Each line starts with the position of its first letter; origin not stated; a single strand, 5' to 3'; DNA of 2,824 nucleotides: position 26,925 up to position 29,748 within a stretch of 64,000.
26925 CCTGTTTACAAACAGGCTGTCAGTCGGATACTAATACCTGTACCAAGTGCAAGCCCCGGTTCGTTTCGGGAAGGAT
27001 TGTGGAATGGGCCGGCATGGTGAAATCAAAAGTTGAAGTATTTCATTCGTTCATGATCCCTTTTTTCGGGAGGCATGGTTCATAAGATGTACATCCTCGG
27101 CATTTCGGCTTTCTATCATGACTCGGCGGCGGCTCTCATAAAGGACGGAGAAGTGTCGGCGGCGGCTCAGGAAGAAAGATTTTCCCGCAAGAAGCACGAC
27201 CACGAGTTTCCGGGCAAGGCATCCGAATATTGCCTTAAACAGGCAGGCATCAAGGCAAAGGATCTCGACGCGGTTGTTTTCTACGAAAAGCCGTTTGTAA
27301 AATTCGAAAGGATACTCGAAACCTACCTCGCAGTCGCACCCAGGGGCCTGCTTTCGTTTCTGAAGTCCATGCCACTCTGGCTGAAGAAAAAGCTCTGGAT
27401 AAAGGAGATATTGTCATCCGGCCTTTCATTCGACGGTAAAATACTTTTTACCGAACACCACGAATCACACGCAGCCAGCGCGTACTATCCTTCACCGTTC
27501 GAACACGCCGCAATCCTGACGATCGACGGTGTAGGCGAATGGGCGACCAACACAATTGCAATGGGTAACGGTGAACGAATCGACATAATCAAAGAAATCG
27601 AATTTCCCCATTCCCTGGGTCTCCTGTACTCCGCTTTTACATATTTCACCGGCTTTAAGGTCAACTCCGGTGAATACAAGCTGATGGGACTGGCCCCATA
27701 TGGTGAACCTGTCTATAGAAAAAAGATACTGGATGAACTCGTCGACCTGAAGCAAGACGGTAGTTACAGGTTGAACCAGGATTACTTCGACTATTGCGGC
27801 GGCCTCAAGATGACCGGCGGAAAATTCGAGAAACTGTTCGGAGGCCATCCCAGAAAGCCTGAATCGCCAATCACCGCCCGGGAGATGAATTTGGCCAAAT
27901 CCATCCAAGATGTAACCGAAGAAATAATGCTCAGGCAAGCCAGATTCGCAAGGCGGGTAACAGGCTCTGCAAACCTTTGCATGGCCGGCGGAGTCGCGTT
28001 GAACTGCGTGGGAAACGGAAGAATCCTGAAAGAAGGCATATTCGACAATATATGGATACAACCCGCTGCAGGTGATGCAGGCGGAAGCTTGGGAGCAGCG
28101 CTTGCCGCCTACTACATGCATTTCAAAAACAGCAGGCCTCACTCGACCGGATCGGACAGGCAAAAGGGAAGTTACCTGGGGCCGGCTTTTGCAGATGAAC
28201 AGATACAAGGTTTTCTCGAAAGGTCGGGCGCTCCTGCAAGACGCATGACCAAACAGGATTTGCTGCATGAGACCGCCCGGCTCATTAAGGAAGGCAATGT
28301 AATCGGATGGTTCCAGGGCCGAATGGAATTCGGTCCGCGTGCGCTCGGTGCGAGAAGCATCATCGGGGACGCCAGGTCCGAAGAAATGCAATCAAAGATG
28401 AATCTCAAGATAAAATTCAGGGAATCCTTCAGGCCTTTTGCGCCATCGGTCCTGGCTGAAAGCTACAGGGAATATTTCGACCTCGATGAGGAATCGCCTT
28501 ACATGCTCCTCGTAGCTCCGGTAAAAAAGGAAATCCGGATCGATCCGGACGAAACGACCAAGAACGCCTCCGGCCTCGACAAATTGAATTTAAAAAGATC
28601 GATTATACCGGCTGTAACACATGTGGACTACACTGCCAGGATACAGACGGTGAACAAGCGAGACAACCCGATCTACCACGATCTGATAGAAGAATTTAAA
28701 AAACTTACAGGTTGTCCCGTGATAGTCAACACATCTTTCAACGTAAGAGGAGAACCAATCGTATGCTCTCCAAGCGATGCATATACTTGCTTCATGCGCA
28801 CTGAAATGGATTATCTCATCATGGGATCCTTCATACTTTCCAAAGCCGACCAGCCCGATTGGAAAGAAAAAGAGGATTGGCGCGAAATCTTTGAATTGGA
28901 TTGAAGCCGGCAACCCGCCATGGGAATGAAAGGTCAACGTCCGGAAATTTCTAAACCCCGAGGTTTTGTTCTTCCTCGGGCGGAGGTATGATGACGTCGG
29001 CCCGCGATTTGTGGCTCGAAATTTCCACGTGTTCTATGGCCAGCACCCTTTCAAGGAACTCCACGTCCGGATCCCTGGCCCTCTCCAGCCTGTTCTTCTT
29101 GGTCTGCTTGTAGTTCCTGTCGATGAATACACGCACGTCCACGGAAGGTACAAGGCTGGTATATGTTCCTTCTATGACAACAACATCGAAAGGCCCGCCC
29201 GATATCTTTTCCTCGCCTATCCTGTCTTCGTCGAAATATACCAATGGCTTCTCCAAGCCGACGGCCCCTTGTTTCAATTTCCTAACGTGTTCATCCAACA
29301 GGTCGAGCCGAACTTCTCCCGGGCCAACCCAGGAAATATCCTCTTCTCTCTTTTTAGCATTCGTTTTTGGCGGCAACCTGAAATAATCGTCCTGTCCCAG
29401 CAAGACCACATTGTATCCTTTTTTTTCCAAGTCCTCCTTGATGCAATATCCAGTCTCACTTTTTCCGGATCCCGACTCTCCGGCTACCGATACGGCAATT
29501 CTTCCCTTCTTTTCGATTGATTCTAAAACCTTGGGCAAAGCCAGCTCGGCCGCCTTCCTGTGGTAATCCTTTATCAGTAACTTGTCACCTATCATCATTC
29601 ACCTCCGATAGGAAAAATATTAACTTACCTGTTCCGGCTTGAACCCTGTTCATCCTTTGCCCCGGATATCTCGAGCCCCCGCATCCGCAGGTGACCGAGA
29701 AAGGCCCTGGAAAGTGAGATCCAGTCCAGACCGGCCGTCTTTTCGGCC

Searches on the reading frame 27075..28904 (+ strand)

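Call 13: search_protein_families(library=pfam, proteins=[window:27075-28904:+], max_evalue=0.001)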
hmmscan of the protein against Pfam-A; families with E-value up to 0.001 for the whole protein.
window:27075-28904:+ (609 aa): 2 families
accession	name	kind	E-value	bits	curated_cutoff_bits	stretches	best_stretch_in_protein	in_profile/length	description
PF02543.21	Carbam_trans_N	-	4.6e-99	332.5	24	1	7-343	2-346/346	Carbamoyltransferase N-terminus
PF16861.10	Carbam_trans_C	-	5.2e-75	251.1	27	1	401-590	1-170/170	Carbamoyltransferase C-terminus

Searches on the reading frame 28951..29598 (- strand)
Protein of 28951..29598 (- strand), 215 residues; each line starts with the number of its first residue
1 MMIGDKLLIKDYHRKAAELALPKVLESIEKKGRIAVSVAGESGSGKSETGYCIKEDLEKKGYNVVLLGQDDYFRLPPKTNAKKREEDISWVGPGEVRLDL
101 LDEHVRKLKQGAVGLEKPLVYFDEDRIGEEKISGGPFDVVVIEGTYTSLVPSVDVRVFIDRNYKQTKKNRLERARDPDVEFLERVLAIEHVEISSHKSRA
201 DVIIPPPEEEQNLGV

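Call 13: search_protein_families(library=pfam, proteins=[window:28951-29598:-], max_evalue=0.001)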
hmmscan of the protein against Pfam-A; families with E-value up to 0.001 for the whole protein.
window:28951-29598:- (215 aa): 2 families
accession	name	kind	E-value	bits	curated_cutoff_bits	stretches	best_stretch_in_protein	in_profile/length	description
PF00485.24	PRK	-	3.6e-09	37.2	22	1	36-164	2-140/196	Phosphoribulokinase / Uridine kinase family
PF06414.18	Zeta_toxin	-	5e-05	23.3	22.3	1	32-85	15-67/199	Zeta toxin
